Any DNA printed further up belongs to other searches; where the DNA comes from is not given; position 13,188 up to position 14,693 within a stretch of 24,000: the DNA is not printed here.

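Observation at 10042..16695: Uncharacterised six-gene operon: sugar-type ABC importer with two binding proteins, an embedded YhfX-like PLP enzyme and a terminal M20 amidohydrolase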

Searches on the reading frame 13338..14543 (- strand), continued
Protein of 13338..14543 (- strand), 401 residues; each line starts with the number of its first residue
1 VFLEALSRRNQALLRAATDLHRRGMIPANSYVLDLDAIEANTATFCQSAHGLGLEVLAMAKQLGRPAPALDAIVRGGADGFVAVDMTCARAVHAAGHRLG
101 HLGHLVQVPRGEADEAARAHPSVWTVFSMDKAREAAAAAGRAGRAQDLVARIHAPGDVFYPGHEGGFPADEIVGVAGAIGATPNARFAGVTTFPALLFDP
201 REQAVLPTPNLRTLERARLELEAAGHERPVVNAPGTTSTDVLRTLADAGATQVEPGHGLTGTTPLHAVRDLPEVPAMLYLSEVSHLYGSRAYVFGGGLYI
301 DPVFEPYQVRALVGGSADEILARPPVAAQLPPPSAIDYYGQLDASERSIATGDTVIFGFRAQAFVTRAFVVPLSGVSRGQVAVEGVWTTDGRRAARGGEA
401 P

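Call 44: search_protein_families(library=pfam, proteins=[L024:4291-5445:-, L037:5362-6621:-, L031:5409-6698:+, L031:11206-12858:-, L027:11244-11807:-, L004:6730-9627:-, L004:5843-6832:-, L004:11989-14118:+, L004:14115-15590:+, L004:15577-16917:+], max_evalue=0.0001)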
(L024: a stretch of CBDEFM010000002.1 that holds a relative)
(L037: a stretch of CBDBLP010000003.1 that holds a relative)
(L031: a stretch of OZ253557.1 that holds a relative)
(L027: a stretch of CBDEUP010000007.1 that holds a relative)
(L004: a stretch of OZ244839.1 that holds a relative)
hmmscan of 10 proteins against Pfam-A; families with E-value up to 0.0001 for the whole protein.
L024:4291-5445:- (384 aa): 1 family
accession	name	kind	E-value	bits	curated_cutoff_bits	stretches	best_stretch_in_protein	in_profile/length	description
PF00174.25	Oxidored_molyb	-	6.3e-26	91.4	24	1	166-319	10-169/169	Oxidoreductase molybdopterin binding domain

L037:5362-6621:- (419 aa): 2 families
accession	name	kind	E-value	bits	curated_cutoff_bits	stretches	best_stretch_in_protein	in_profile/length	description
PF00155.27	Aminotran_1_2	-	2.3e-80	271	19.7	1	50-411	1-361/361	Aminotransferase class I and II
PF01041.23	DegT_DnrJ_EryC1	-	1.5e-07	31.5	19.8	1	113-188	43-117/360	DegT/DnrJ/EryC1/StrS aminotransferase family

L031:5409-6698:+ (429 aa): 0 families

L031:11206-12858:- (550 aa): 3 families
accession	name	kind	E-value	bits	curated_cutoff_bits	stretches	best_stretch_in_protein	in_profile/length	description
PF00205.28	TPP_enzyme_M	-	2.6e-34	118.3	30.4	1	184-317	1-137/137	Thiamine pyrophosphate enzyme, central domain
PF02775.26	TPP_enzyme_C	-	4.4e-25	88.7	21.9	1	396-533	12-151/151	Thiamine pyrophosphate enzyme, C-terminal TPP binding domain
PF02776.23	TPP_enzyme_N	-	3.2e-23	82.2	26.8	1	1-105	1-107/119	Thiamine pyrophosphate enzyme, N-terminal TPP binding domain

L027:11244-11807:- (187 aa): 2 families
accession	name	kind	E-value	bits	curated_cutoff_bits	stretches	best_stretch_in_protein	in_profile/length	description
PF13577.12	SnoaL_4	-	2.7e-27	95.7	24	1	44-168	2-125/126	SnoaL-like domain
PF12680.13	SnoaL_2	-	1.1e-08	36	27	1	66-131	11-73/102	SnoaL-like domain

L004:6730-9627:- (965 aa): 0 families

L004:5843-6832:- (329 aa): 0 families

L004:11989-14118:+ (709 aa): 1 family
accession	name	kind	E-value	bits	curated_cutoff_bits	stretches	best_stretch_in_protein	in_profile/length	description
PF01425.27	Amidase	-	3.9e-149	497.9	27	1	239-683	1-444/445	Amidase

L004:14115-15590:+ (491 aa): 2 families
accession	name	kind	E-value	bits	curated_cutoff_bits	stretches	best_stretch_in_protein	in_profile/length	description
PF02934.20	GatB_N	-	2.3e-113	378.4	23.4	1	17-300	1-277/277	GatB/GatE catalytic domain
PF02637.23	GatB_Yqey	-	5.1e-49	166.4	27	1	340-484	3-147/148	GatB domain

L004:15577-16917:+ (446 aa): 0 families

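Call 47: search_solved_structures(query=A1, max_evalue=0.001, show_alignments=2)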
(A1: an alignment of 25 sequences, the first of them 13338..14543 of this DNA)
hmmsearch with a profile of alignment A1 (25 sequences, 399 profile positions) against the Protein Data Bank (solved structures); distinct sequences matched with E-value up to 0.001: 2.
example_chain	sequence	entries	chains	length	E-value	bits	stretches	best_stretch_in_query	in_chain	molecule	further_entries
4kbx_A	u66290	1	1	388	9.2e-103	347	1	1-392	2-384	Uncharacterized protein YhfX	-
4v15_A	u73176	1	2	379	3.9e-05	25.5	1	25-239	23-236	D-THREONINE ALDOLASE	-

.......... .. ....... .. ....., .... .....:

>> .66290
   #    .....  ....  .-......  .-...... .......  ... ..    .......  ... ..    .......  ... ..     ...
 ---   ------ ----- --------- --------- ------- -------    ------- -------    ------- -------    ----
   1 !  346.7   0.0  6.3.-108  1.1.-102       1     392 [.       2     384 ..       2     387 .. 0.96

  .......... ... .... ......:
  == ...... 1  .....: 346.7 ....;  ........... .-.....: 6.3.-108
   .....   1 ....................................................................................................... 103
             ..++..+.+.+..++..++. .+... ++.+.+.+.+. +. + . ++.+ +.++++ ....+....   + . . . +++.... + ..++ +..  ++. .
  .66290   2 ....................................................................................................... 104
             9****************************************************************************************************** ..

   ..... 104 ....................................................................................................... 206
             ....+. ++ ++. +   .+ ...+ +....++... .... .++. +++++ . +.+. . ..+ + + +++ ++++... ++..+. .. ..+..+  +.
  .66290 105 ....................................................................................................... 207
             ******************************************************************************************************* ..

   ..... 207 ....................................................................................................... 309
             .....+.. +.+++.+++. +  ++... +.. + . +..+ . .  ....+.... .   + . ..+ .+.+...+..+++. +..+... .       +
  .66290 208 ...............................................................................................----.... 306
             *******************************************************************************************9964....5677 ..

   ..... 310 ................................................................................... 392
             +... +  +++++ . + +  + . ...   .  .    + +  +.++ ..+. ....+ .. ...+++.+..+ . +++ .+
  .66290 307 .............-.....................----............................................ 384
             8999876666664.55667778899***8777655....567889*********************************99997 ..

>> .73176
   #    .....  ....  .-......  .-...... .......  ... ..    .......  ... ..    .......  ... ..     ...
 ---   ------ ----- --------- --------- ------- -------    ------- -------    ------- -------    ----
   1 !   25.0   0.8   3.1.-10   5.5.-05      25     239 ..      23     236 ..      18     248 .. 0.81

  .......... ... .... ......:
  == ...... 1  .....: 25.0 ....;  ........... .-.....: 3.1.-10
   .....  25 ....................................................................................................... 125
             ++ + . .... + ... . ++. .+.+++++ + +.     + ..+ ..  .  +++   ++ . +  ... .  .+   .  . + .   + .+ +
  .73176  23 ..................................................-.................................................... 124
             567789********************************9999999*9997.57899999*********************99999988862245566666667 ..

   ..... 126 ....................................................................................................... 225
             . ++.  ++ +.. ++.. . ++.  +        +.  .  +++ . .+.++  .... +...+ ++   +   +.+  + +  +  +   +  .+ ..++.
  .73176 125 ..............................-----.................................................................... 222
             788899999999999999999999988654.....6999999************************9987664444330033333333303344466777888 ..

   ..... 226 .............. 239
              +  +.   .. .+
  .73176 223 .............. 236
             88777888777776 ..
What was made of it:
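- On YhfX family of fold-type III PLP enzymes: It aligns with the lysine of E. coli YhfX and with the HAK lysine of D-threonine aldolase (call 47).
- On Alanine racemase (functional family): The position aligned with the Arg of D-threonine aldolase's QGRCG motif is His163 in YhfX (call 47).
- On Metal-dependent D-threonine aldolase / D-serine dehydratase clade: The sequence alignment covers only the barrel domain (call 47).
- The Arg of D-threonine aldolase's QGRCG motif aligns with His163 (GHEGG) in YhfX (call 47). In YhfX, the position aligned with the Arg of D-threonine aldolase's QGRCG motif is occupied by His (call 47).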

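Call 56: predict_structure(alignment_id=A1)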
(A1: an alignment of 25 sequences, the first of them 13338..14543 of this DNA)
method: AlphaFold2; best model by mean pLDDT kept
length: 401 residues; sequences in the alignment: 25
mean_pLDDT: 93.1   pTM: 0.92
mean pLDDT of the five models: 93.1, 93.1, 92.7, 90.6, 88.2
residues with pLDDT >= 90: 329; 70-90: 60; 50-70: 7; < 50: 5
segments of 3 or more residues with pLDDT < 50: 397-401
pLDDT, mean of each block of 10 residues (from residue 1): 89 97 95 98 98 96 92 98 94 96 91 97 97 98 98 95 91 98 98 93 95 98 96 91 96 94 91 95 96 87 84 96 93 88 92 91 75 97 95 68 37
secondary structure, 60 per line:
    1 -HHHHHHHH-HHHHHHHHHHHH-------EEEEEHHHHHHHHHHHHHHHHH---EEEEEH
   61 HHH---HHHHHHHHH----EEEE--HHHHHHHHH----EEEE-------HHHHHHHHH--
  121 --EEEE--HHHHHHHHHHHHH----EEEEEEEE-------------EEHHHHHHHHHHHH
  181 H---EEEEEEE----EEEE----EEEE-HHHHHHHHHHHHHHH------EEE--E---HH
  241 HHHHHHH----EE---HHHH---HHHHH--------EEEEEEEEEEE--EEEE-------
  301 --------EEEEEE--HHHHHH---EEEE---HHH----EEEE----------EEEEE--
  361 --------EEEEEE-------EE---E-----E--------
elements in order: H2-9 H11-22 E30-34 H35-51 E55-59 H60-63 H67-75 E80-83 H86-94 E99-102 H110-118 E123-126 H129-141 E146-153 H169-181 E185-191 E196-199 E204-207 H209-223 E230-232 H239-247 H257-260 H264-268 E277-287 E290-293 E309-314 H317-322 E326-329 E340-343 E354-358 E369-374

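Call 59: fold_search(model_id=the predicted structure, library=pdb)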
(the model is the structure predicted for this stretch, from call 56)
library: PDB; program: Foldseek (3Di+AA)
matches with E <= 10: 1467; with E <= 0.001: 317
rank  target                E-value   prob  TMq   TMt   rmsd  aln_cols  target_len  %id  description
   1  4kbx                  6.8e-40  1.00  0.91  0.94   2.2       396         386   38  Crystal structure of the pyridoxal-5'-phosphate dependent protein yhfx from escherichia coli (released 2014-05-21)
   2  7yqa_C                2.1e-18  1.00  0.66  0.67   4.5       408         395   21  Crystal structure of D-threonine aldolase from Chlamydomonas reinhardtii (released 2023-02-15)
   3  7yqa_B                1.1e-17  1.00  0.67  0.67   4.7       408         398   21  Crystal structure of D-threonine aldolase from Chlamydomonas reinhardtii (released 2023-02-15)
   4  7yqa_D                1.2e-17  1.00  0.66  0.67   4.9       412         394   21  Crystal structure of D-threonine aldolase from Chlamydomonas reinhardtii (released 2023-02-15)
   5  7yqa_A                5.3e-17  1.00  0.67  0.68   4.5       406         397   21  Crystal structure of D-threonine aldolase from Chlamydomonas reinhardtii (released 2023-02-15)
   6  7dib_A                2.1e-16  1.00  0.66  0.71   4.2       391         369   19  Crystal structure of D-threonine aldolase from Filomicrobium marinum (released 2021-08-04)
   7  4v15_B                2.2e-16  1.00  0.67  0.71   4.5       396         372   19  Crystal structure of D-threonine aldolase from Alcaligenes xylosoxidans (released 2015-03-25)
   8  4v15_A                5.3e-16  1.00  0.66  0.70   4.5       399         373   20  Crystal structure of D-threonine aldolase from Alcaligenes xylosoxidans (released 2015-03-25)
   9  7dib_B                5.3e-16  1.00  0.65  0.70   4.3       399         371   18  Crystal structure of D-threonine aldolase from Filomicrobium marinum (released 2021-08-04)
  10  6qkb_B                1.8e-14  1.00  0.62  0.65   5.5       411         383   15  Crystal structure of the beta-hydroxyaspartate aldolase of Paracoccus denitrificans (released 2019-08-14)
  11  6qkb_A                1.9e-14  1.00  0.67  0.70   4.4       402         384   17  Crystal structure of the beta-hydroxyaspartate aldolase of Paracoccus denitrificans (released 2019-08-14)
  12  4a3q_A                7.2e-14  1.00  0.59  0.66   5.4       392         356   14  The 2.15 Angstrom resolution crystal structure of Staphylococcus aureus alanine racemase (released 2011-12-28)
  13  4pb5_B                8.1e-14  1.00  0.62  0.64   5.4       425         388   20  D-threo-3-hydroxyaspartate dehydratase H351A mutant complexed with L-erythro-3-hydroxyaspartate (released 2015-03-11)
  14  8d4i_A                8.6e-14  1.00  0.63  0.56   5.7       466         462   16  Structure of Y430F D-ornithine/D-lysine decarboxylase complex with putrescine (released 2022-11-16)
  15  8d4i_C                1.2e-13  1.00  0.63  0.56   5.5       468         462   16  Structure of Y430F D-ornithine/D-lysine decarboxylase complex with putrescine (released 2022-11-16)
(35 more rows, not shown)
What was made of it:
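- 13338..14543 (-): YhfX-family fold-type III PLP enzyme, encoded between the permease and ATPase genes. AlphaFold2 model with pLDDT 93 matches 4KBX at TM 0.91 (calls 56, 59).
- On YhfX family of fold-type III PLP enzymes: Foldseek gives TM 0.91/0.94 and rmsd 2.2 Å (call 59).
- On Alanine racemase (functional family): Alanine racemases rank below the aldolases in the fold search (call 59).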

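Call 60: get_annotated_region(hit=H18, flank=8000)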
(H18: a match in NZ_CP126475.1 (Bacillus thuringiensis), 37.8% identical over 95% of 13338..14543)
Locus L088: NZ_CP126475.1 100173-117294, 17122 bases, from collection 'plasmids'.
description: Bacillus thuringiensis strain DHC4 plasmid unnamed1, complete sequence
organism: Bacillus thuringiensis (NCBI taxid 1428)
taxonomy: Bacteria; Bacillota; Bacilli; Bacillales; Bacillaceae; Bacillus; Bacillus thuringiensis
host: -; source: mixed culture,termite gut; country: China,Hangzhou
typing (MOB-suite, as given by PLSDB): non-mobilizable; replicon rep_cluster_125; mating-pair formation MPF_T
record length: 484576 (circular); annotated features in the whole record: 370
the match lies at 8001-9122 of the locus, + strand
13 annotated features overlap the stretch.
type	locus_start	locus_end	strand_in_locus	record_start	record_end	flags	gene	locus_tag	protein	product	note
CDS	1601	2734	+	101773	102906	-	-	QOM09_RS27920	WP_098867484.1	hypothetical protein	-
CDS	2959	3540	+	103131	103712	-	-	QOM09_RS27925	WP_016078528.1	hypothetical protein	-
CDS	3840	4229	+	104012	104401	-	-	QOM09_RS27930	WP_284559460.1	PRD domain-containing protein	GO:0006355 - regulation of DNA-templated transcription [Evidence IEA]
CDS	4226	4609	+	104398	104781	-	-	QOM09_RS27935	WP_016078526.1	DUF2620 domain-containing protein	-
CDS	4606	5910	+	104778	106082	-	-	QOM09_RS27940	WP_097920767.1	YhfT family protein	-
CDS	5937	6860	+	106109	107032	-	-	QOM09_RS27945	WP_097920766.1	phosphotriesterase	-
CDS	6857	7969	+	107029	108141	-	-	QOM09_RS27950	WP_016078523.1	aminotransferase class V-fold PLP-dependent enzyme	-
CDS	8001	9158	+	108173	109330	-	-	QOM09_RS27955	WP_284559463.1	alanine racemase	-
CDS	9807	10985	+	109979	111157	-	-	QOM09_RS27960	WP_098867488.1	hypothetical protein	-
CDS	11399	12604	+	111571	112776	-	-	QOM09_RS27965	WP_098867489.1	ATP-grasp domain-containing protein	-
CDS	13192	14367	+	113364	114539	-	-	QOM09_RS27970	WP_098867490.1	ATP-grasp domain-containing protein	-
CDS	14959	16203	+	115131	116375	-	-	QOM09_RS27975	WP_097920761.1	MFS transporter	GO:0055085 - transmembrane transport [Evidence IEA]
CDS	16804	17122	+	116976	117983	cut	galE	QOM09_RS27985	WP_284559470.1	UDP-glucose 4-epimerase GalE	GO:0006012 - galactose metabolic process [Evidence IEA]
